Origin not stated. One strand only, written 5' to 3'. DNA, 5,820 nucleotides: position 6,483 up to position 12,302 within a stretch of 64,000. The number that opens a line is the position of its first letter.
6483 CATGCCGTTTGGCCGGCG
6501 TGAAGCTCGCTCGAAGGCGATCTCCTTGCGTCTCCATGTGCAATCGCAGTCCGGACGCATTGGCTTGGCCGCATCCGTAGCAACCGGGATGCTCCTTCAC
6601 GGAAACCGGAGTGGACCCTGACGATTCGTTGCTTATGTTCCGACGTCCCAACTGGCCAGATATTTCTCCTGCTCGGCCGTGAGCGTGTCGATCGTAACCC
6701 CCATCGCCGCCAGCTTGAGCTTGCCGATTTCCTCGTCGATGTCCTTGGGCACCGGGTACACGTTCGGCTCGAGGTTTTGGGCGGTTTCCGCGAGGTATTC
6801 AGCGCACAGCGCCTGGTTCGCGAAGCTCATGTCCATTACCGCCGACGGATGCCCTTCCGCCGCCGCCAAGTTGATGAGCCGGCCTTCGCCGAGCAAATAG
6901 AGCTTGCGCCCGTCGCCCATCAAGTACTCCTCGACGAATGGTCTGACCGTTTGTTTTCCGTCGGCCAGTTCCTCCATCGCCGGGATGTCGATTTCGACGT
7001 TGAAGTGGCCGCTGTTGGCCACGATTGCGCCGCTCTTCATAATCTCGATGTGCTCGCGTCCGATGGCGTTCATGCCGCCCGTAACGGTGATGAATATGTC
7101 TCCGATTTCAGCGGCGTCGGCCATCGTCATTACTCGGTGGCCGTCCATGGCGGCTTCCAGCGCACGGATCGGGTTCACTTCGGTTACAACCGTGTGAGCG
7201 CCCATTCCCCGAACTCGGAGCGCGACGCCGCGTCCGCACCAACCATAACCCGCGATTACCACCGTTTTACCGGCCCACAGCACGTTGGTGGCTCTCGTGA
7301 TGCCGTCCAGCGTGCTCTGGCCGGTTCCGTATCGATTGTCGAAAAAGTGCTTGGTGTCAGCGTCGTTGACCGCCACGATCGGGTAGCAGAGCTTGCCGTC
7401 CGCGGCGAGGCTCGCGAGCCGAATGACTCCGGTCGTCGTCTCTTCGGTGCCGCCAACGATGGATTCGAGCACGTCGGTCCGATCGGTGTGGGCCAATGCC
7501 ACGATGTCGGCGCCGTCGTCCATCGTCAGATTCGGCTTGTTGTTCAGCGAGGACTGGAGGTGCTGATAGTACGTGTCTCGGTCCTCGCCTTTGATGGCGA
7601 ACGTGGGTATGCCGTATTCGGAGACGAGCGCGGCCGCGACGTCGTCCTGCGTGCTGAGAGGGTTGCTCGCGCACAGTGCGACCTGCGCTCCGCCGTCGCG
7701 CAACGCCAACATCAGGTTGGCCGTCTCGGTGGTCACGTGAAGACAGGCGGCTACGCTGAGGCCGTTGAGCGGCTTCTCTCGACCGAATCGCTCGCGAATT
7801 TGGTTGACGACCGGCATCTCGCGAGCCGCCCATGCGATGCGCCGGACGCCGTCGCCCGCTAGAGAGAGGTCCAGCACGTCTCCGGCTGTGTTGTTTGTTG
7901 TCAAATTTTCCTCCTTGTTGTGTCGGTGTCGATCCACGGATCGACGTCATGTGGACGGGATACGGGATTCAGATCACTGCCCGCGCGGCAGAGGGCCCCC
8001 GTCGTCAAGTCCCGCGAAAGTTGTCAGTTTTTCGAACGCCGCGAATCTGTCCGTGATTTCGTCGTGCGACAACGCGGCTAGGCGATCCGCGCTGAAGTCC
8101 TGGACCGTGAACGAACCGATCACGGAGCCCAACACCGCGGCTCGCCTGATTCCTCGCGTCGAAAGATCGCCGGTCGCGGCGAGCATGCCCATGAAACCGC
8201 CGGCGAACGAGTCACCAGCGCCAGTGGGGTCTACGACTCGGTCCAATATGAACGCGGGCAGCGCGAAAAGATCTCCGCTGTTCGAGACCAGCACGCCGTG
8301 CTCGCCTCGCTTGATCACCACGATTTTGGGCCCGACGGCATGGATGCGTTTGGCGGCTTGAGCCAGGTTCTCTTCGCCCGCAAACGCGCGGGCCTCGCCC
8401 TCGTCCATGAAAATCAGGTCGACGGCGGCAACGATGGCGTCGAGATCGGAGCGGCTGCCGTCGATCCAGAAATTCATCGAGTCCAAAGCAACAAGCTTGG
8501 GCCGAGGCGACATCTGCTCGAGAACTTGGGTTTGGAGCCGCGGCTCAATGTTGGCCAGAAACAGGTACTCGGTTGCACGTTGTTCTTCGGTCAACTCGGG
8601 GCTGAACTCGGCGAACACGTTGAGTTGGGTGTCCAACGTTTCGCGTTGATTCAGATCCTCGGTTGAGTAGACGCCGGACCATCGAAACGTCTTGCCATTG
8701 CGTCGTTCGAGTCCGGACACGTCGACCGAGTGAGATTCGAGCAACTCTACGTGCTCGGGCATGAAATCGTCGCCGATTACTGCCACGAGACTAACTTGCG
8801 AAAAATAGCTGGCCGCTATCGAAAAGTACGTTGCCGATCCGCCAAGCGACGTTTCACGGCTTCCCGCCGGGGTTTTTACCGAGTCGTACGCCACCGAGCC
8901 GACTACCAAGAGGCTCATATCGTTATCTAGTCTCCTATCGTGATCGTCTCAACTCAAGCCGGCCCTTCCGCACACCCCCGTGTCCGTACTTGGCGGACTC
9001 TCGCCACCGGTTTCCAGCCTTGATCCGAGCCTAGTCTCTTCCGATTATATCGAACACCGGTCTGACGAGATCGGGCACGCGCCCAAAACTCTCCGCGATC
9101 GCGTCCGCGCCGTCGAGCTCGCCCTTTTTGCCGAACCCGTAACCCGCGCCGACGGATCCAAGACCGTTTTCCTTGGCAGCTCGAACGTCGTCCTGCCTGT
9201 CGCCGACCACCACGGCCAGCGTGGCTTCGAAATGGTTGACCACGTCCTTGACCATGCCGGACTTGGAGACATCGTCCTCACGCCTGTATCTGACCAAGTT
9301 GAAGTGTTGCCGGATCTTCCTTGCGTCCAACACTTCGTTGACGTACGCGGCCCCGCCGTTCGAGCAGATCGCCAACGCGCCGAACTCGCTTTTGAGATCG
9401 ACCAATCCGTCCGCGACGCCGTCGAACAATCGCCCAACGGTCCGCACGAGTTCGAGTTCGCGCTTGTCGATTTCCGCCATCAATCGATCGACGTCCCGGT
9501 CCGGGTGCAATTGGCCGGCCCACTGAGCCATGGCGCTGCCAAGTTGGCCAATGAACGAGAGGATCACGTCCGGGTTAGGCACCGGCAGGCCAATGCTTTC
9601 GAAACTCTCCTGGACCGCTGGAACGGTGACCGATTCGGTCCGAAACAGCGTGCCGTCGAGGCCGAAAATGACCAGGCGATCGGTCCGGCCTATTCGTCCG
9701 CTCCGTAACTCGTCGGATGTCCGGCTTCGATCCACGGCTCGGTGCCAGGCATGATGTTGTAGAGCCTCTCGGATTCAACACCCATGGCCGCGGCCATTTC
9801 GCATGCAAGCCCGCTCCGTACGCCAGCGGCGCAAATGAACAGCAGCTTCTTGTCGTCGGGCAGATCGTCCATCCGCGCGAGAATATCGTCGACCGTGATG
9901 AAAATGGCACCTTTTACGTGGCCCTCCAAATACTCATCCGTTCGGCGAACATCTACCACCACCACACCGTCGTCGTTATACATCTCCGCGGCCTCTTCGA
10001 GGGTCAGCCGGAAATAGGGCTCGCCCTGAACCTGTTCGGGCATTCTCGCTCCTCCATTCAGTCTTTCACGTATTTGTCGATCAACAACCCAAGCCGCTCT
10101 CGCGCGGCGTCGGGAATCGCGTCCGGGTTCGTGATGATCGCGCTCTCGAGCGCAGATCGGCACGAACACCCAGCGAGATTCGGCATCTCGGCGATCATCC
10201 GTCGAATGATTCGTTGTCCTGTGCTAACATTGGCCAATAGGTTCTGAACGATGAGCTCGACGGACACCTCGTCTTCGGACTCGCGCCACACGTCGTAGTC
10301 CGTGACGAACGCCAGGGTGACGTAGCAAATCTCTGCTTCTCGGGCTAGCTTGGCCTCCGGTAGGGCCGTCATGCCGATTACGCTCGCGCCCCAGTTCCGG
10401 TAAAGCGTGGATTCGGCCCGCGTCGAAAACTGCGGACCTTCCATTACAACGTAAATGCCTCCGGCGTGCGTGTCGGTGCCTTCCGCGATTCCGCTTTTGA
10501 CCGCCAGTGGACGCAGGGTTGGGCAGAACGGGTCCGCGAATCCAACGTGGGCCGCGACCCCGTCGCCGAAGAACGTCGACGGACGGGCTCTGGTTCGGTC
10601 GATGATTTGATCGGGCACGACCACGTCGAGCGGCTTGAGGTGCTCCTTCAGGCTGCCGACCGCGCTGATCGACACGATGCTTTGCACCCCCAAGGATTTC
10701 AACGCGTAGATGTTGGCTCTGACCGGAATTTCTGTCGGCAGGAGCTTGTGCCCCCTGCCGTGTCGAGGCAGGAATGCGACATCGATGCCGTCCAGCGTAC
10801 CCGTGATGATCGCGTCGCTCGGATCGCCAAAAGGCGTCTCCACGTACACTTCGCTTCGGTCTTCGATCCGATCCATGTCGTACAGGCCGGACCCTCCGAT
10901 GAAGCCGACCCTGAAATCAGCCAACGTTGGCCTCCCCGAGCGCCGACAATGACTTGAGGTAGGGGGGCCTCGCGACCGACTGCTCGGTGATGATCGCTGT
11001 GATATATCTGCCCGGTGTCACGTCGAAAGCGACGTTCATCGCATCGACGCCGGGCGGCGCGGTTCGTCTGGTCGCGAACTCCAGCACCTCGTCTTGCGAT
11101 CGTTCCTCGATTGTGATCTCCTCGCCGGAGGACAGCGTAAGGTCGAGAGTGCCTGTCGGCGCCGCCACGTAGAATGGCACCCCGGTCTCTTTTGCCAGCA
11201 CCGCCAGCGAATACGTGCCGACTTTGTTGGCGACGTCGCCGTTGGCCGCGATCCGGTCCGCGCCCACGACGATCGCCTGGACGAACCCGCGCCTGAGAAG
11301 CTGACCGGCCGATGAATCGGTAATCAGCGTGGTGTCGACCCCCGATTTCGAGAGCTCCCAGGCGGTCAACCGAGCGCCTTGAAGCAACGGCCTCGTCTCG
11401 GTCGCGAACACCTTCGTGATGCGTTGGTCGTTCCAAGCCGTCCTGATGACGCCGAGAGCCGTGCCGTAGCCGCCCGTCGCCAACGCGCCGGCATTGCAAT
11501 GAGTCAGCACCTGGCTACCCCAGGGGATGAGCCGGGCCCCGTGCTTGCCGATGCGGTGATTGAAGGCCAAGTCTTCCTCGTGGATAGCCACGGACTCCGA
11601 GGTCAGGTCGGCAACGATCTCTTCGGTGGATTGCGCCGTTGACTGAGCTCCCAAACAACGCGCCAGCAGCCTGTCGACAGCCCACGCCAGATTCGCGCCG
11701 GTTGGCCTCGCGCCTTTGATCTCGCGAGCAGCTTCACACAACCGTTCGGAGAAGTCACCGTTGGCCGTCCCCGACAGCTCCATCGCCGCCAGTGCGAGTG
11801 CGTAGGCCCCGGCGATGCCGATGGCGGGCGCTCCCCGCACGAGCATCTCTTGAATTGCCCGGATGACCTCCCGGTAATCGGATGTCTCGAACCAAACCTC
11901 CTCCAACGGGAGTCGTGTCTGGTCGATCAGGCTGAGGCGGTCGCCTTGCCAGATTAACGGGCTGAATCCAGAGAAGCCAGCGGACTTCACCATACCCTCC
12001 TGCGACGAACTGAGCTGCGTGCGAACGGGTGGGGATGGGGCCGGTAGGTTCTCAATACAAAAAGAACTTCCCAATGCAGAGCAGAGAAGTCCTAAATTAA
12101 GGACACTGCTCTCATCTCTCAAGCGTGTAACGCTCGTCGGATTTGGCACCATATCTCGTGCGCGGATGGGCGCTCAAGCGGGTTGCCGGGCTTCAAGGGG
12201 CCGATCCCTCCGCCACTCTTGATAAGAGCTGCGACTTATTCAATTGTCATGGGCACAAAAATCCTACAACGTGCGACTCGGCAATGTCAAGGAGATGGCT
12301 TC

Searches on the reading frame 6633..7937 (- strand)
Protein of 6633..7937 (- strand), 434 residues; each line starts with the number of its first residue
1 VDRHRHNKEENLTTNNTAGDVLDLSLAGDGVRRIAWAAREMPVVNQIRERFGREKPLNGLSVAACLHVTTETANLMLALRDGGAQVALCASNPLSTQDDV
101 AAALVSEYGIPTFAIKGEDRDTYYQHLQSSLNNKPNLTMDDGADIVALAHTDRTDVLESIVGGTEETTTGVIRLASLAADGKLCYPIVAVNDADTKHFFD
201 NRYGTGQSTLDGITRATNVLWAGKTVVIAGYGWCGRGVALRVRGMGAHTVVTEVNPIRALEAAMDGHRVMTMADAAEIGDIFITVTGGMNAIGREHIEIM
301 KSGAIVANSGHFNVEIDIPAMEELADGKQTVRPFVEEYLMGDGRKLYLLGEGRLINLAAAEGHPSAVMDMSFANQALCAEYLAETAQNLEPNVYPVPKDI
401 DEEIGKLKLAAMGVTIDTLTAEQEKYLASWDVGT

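Call 84: search_protein_families(library=pfam, proteins=[window:6633-7937:-], max_evalue=0.00001)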
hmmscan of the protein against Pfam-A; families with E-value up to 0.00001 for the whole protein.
window:6633-7937:- (434 aa): 4 families
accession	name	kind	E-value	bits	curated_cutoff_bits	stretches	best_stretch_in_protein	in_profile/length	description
PF05221.23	AdoHcyase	-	5.2e-60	203.5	25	2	21-151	4-138/299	S-adenosyl-L-homocysteine hydrolase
PF00670.27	AdoHcyase_NAD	-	1.7e-51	175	27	1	201-361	1-161/162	S-adenosyl-L-homocysteine hydrolase, NAD binding domain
PF07991.19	KARI_N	-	1.9e-06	28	20.6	1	222-317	3-102/165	Acetohydroxy acid isomeroreductase, NADPH-binding domain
PF02826.25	2-Hacid_dh_C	-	2e-06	27.7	25.1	1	221-310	34-127/178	D-isomer specific 2-hydroxyacid dehydrogenase, NAD binding domain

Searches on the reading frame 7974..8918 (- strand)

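Call 84: search_protein_families(library=pfam, proteins=[window:7974-8918:-], max_evalue=0.00001)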
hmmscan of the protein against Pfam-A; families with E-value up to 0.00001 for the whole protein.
window:7974-8918:- (314 aa): 1 family
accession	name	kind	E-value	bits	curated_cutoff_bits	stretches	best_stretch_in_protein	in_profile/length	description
PF00294.29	PfkB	-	1.4e-30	107.2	25.8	1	12-277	23-295/302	pfkB family carbohydrate kinase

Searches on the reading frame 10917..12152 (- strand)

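Call 84: search_protein_families(library=pfam, proteins=[window:10917-12152:-], max_evalue=0.00001)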
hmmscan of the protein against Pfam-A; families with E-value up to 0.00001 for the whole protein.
window:10917-12152:- (411 aa): 1 family
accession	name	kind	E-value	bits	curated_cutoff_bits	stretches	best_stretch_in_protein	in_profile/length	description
PF01008.23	IF-2B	-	9.5e-82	274.8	22.4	1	105-393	2-277/280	Initiation factor 2 subunit family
